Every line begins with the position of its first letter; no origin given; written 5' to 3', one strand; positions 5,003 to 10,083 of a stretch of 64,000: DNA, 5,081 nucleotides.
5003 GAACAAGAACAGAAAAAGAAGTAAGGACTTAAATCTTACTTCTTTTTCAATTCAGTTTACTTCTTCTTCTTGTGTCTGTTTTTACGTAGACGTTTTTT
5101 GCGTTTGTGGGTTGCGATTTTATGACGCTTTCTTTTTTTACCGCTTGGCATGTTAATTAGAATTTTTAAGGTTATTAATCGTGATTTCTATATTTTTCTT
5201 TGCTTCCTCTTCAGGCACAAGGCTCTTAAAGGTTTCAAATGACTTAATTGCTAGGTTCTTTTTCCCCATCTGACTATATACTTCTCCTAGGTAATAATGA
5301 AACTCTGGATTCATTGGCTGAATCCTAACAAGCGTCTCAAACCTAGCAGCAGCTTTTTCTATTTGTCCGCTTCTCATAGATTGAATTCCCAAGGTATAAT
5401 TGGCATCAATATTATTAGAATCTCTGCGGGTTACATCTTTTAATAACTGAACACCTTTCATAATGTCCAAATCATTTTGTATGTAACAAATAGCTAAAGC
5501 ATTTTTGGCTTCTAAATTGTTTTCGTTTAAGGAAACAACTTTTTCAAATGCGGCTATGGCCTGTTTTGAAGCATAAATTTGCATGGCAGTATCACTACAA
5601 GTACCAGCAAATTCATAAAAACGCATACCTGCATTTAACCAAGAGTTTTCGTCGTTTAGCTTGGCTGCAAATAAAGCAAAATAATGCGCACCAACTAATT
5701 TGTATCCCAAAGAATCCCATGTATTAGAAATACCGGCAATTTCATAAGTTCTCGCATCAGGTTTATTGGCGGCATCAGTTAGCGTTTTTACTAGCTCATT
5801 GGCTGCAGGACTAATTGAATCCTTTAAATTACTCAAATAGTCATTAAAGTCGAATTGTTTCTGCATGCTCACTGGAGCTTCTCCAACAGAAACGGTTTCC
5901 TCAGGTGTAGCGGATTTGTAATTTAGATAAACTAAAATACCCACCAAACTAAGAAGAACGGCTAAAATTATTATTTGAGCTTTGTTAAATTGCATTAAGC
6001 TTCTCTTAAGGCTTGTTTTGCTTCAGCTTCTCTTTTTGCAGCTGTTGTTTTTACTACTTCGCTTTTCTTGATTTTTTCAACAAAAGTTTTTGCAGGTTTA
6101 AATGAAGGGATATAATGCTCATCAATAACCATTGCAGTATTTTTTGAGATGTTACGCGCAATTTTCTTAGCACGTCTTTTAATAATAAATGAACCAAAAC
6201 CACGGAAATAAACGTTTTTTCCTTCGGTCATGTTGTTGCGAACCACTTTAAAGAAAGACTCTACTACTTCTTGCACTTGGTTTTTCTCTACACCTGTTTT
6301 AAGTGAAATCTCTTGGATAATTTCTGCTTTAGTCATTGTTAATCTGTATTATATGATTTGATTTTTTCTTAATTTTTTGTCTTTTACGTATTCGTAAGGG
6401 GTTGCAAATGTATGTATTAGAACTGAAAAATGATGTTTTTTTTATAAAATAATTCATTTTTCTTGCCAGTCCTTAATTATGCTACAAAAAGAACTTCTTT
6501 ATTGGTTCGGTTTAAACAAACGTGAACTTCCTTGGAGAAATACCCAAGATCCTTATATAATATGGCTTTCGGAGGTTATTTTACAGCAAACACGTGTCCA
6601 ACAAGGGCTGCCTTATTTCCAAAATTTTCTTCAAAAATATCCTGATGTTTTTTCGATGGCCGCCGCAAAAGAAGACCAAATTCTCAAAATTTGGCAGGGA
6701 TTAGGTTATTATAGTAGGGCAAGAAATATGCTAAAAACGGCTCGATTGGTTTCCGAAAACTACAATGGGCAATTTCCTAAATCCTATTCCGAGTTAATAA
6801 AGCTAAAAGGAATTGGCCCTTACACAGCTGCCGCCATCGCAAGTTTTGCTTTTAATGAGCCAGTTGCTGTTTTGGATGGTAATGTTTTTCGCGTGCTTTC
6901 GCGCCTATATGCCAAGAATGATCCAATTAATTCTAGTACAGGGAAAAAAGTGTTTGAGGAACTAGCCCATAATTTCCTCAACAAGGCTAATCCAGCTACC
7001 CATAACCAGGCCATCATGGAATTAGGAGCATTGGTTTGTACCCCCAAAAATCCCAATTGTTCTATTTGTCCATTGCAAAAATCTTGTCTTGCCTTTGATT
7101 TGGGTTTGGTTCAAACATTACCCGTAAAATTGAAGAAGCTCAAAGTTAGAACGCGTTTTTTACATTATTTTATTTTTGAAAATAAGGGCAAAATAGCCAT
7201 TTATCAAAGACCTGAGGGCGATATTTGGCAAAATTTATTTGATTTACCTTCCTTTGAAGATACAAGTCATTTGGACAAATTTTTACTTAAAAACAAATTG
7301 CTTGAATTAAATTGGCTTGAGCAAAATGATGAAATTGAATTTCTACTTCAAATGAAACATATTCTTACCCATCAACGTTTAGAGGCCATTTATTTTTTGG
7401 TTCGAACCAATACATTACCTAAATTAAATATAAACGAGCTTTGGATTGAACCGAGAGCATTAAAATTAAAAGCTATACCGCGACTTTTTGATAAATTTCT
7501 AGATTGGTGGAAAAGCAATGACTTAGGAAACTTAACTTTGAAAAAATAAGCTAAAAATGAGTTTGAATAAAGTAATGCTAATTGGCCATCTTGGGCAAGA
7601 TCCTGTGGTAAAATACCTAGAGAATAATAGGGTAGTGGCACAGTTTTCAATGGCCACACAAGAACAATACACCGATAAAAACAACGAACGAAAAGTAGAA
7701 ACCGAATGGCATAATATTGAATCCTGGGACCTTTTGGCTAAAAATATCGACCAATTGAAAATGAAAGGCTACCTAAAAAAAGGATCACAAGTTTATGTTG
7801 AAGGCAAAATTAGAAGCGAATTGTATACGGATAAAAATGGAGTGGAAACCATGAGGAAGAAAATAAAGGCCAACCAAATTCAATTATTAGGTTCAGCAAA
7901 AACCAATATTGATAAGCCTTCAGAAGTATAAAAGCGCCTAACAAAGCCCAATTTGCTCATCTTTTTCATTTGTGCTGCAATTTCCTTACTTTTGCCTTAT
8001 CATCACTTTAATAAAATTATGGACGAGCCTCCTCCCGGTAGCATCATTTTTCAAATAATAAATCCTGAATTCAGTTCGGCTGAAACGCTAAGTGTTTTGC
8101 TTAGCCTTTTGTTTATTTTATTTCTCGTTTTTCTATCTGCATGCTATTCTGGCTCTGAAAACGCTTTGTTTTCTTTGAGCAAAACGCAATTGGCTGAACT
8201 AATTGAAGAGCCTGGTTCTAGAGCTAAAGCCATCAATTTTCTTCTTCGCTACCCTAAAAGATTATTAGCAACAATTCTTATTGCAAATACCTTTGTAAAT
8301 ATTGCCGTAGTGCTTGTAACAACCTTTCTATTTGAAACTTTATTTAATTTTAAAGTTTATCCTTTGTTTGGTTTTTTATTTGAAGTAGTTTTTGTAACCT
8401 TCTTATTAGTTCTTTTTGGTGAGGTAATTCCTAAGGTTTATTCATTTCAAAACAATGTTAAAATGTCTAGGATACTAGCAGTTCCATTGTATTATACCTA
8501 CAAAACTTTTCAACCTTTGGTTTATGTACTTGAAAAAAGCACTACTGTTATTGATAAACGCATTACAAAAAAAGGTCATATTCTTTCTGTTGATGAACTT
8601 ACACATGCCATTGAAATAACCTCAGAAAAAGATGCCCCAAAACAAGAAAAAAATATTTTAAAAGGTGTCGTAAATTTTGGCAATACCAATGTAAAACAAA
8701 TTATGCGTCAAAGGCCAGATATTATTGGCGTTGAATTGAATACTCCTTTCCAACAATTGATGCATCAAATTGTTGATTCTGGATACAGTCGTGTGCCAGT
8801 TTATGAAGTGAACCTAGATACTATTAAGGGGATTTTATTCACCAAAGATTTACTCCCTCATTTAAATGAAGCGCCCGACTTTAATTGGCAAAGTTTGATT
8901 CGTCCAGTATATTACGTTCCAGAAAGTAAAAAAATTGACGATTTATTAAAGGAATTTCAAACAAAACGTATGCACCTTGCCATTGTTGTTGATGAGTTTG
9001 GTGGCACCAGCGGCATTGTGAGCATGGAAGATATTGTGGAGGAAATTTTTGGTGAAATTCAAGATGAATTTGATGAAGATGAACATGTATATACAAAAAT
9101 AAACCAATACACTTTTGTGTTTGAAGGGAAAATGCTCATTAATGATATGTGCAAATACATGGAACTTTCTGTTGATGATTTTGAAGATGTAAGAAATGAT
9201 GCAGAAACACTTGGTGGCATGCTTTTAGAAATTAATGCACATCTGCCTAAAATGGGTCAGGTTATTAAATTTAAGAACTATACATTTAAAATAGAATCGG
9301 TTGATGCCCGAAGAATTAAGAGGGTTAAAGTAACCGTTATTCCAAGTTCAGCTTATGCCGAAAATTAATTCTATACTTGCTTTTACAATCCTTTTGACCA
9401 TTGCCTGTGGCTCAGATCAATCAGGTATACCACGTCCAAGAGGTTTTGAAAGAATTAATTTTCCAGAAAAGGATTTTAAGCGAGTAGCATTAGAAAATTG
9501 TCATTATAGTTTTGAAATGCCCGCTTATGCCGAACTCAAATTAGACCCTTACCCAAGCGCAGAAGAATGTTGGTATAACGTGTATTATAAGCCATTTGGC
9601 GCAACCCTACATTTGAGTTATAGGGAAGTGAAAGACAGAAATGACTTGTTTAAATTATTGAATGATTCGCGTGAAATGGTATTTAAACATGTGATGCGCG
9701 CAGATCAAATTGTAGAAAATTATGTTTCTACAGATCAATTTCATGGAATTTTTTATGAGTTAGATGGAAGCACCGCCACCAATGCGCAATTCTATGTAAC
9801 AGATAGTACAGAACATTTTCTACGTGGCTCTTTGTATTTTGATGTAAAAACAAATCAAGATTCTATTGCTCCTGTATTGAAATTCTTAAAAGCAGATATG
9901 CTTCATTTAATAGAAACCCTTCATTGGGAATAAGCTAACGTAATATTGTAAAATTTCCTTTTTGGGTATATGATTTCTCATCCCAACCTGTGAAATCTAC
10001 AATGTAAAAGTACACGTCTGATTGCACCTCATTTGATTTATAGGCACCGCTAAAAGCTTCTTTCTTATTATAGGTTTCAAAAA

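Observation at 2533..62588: Highly iterated palindrome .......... (consensus T-Y-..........-R-A) scattered through unrelated coding regions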

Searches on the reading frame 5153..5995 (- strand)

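Call 30: search_protein_families(library=pfam, proteins=[window:5153-5995:-], max_evalue=0.00001)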
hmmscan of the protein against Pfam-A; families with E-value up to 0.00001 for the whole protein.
window:5153-5995:- (280 aa): 9 families
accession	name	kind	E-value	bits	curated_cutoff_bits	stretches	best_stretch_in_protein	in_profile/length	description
PF14559.12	TPR_19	-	5.8e-13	49.4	25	0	182-233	11-62/68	Tetratricopeptide repeat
PF13414.12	TPR_11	-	9.4e-13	48.1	26.8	1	209-244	7-42/42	TPR repeat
PF07719.23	TPR_2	-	2e-11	43.5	27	0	230-261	1-32/34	Tetratricopeptide repeat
PF23914.1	TPR_CcmH_CycH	-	2.7e-11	44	42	1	137-229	60-154/158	Cytochrome c-type biogenesis protein H TPR domain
PF13431.12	TPR_17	-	8.8e-10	38.5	24.4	0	219-250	2-33/34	Tetratricopeptide repeat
PF13181.12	TPR_8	-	2.3e-07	30.9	25.7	0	232-255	3-26/34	Tetratricopeptide repeat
PF00515.34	TPR_1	-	2.3e-07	30.8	27.8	0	231-254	2-25/34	Tetratricopeptide repeat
PF13432.12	TPR_16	-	3.2e-07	31.1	32.7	0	202-251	3-52/65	Tetratricopeptide repeat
PF13174.12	TPR_6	-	5.5e-06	27.1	26.3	0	234-261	4-31/33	Tetratricopeptide repeat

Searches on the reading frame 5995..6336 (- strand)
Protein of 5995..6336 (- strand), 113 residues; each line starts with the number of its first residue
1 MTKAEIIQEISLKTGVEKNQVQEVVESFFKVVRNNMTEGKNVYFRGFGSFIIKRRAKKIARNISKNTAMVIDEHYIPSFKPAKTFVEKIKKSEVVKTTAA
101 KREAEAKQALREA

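Call 30: search_protein_families(library=pfam, proteins=[window:5995-6336:-], max_evalue=0.00001)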
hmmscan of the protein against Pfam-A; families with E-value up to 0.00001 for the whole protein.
window:5995-6336:- (113 aa): 3 families
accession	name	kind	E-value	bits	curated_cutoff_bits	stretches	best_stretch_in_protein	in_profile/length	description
PF00216.26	Bac_DNA_binding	-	3.5e-24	85.3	22.4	1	1-89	1-89/90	Bacterial DNA-binding protein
PF18291.6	HU-HIG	-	2.6e-08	34.4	26.2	1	2-94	33-123/125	HU domain fused to wHTH, Ig, or Glycine-rich motif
PF14908.11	HU-CCDC81_euk_1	-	1.2e-06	28.9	26.1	1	15-90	18-86/89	CCDC81 eukaryotic HU domain 1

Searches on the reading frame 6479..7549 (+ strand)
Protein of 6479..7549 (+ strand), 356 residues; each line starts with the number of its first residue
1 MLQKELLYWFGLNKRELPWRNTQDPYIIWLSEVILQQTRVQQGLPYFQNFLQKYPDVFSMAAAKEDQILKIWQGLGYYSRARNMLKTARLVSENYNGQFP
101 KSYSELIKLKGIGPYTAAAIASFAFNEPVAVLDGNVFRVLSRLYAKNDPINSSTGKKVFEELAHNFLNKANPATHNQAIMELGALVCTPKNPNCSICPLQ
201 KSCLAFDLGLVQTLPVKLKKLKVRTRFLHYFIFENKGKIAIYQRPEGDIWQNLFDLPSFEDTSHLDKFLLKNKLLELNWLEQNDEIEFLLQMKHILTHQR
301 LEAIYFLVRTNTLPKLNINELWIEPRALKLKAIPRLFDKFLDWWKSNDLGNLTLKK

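Call 7: find_encoding_contigs(protein=window:6479-7549:+, flank=10000, max_places=6)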
Protein window:6479-7549:+ (356 aa): no gene with exactly this product is on record in the collection.

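Call 10: search_protein_families(library=pfam, proteins=[window:6479-7549:+])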
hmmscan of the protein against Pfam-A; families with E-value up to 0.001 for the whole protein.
window:6479-7549:+ (356 aa): 4 families
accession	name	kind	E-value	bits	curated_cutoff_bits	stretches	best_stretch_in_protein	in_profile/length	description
PF00730.31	HhH-GPD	-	1e-16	61.6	26.2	1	31-149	2-92/108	HhH-GPD superfamily base excision DNA repair protein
PF14815.12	NUDIX_4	-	8.5e-15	55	35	1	230-342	2-112/113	NUDIX domain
PF00633.29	HHH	-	1.1e-08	34.9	24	1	95-123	2-30/30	Helix-hairpin-helix motif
PF10576.14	EndIII_4Fe-2S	-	0.00022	21.8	20.5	1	187-203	1-17/17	Iron-sulfur binding domain of endonuclease III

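Call 82: find_homologous_proteins(query=window:6479-7549:+, max_evalue=1e-20)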
Query window:6479-7549:+ (356 aa): 8000 proteins with E <= 1e-20 among 8000 candidates; the best 120 are listed.
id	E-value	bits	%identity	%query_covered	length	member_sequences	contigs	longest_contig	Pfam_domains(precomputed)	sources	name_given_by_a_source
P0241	3.5e-240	815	100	100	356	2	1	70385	PF00730.32,PF00633.30,PF14815.13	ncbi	-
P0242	5.8e-197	672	83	100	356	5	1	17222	PF00730.32,PF00633.30,PF14815.13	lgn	-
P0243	2.8e-185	634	77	100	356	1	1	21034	PF00730.32,PF00633.30,PF14815.13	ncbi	-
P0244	1.4e-135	470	62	95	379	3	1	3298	PF00730.32,PF00633.30,PF14815.13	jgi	-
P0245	8.7e-134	465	61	95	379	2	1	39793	PF00730.32,PF00633.30,PF14815.13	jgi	jgi:A/G-specific adenine glycosylase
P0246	3.1e-132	459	61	95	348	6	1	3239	PF00730.32,PF00633.30,PF14815.13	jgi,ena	jgi:A/G-specific adenine glycosylase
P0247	6.6e-132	458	61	95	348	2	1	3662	PF00730.32,PF00633.30,PF14815.13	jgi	jgi:A/G-specific adenine glycosylase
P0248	1.3e-131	457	59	95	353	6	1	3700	PF00730.32,PF00633.30,PF14815.13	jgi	-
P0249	2.5e-131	456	61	96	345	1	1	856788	PF00730.32,PF00633.30,PF14815.13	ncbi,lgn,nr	ncbi:MAG: A/G-specific adenine glycosylase [Bacteroidetes bacterium B1(2017)]|nr:MAG: A/G-specific a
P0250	4.2e-131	456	58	96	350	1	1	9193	PF00730.32,PF00633.30,PF14815.13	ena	-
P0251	1.4e-128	447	58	96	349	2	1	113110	PF00730.32,PF00633.30,PF14815.13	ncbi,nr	ncbi:MAG: A/G-specific adenine glycosylase [Bacteroidota bacterium]|nr:A/G-specific adenine glycosyl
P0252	3.1e-128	446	58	96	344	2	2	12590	PF00730.32,PF00633.30,PF14815.13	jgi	jgi:A/G-specific adenine glycosylase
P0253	1.9e-127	444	59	96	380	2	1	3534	PF00730.32,PF00633.30,PF14815.13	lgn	-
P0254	9.6e-125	435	57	96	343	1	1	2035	PF00730.32,PF00633.30,PF14815.13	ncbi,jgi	jgi:A/G-specific adenine glycosylase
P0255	3.7e-124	433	59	96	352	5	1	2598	PF00730.32,PF00633.30,PF14815.13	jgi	jgi:A/G-specific adenine glycosylase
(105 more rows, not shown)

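Call 84: find_encoding_contigs(protein=P0243, flank=10000, max_places=1)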
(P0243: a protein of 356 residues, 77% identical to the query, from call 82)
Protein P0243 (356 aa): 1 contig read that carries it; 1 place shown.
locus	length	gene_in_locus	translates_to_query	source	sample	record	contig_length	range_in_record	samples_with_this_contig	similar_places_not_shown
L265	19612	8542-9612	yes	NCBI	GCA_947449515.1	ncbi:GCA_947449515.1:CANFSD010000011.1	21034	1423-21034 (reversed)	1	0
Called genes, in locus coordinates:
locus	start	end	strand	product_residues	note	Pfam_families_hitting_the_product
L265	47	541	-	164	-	PF03190:Thioredox_DsbH, PF13899:Thioredoxin_7, PF13098:Thioredoxin_2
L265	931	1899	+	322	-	-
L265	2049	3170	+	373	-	PF00712:DNA_pol3_beta, PF02767:DNA_pol3_beta_2, PF02768:DNA_pol3_beta_3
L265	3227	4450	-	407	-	-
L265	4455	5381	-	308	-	PF08331:QueG_DUF1730, PF13187:Fer4_9 (faint), PF25160:LdpA_Fe-S-bd (faint), PF00037:Fer4 (faint), PF13237:Fer4_10 (faint), PF12838:Fer4_7 (faint), PF13484:Fer4_16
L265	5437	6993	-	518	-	PF10150:RNase_E_G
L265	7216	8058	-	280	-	PF13431:TPR_17 (faint), PF21033:RMD1-3 (faint), PF12895:ANAPC3 (faint), PF13174:TPR_6 (faint), PF13181:TPR_8 (faint), PF23914:TPR_CcmH_CycH, PF03704:BTAD (weak), PF13414:TPR_11 (weak), +4 more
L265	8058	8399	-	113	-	PF00216:Bac_DNA_binding, PF18291:HU-HIG, PF14908:HU-CCDC81_euk_1 (weak)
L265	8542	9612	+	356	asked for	PF00730:HhH-GPD, PF00633:HHH, PF14815:NUDIX_4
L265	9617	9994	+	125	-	PF00436:SSB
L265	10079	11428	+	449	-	PF01595:CNNM, PF00571:CBS (weak), PF03471:CorC_HlyC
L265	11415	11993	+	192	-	PF25593:GldD_lipo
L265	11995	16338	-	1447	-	PF25778:DUF7948, PF13585:CHU_C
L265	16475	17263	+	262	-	PF00795:CN_hydrolase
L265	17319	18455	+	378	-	PF07610:DUF1573, PF22544:HYDIN_VesB_CFA65-like_Ig, PF07610:DUF1573, PF22544:HYDIN_VesB_CFA65-like_Ig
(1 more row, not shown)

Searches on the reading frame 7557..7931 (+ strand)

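Call 30: search_protein_families(library=pfam, proteins=[window:7557-7931:+], max_evalue=0.00001)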
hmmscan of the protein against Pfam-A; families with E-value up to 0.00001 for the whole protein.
window:7557-7931:+ (124 aa): 1 family
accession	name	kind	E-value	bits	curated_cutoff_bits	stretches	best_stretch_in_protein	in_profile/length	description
PF00436.31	SSB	-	1.5e-28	99.3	26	1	3-111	1-104/104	Single-strand binding protein family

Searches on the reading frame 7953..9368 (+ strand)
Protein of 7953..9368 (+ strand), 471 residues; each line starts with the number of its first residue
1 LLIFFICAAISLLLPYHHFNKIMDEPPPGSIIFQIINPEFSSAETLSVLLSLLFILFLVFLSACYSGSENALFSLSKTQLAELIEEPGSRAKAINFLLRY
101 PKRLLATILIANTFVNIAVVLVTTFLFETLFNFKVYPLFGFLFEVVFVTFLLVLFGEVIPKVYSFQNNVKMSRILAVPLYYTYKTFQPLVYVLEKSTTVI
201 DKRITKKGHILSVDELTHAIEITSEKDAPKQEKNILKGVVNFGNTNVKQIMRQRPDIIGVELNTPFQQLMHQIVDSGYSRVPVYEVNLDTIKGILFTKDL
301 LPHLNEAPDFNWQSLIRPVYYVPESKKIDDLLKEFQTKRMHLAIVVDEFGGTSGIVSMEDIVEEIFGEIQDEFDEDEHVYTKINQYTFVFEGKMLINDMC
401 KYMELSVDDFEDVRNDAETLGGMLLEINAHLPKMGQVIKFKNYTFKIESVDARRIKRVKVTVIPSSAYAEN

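Call 30: search_protein_families(library=pfam, proteins=[window:7953-9368:+], max_evalue=0.00001)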
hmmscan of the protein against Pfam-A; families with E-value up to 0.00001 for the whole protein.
window:7953-9368:+ (471 aa): 3 families
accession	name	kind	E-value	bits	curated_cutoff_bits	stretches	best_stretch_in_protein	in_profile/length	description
PF01595.25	CNNM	-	4.4e-38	131.2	28.4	1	54-228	2-176/181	Cyclin M transmembrane N-terminal domain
PF03471.22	CorC_HlyC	-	2.7e-17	63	27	1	382-462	2-79/81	Transporter associated domain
PF00571.33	CBS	-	4e-14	53.1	24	1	316-366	6-56/57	CBS domain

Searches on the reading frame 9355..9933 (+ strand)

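Call 30: search_protein_families(library=pfam, proteins=[window:9355-9933:+], max_evalue=0.00001)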
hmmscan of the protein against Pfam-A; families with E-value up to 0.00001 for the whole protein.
window:9355-9933:+ (192 aa): 1 family
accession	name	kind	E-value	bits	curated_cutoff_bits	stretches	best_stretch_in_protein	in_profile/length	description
PF25593.1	GldD_lipo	-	2.4e-61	207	27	1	23-191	3-170/170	Gliding motility lipoprotein GldD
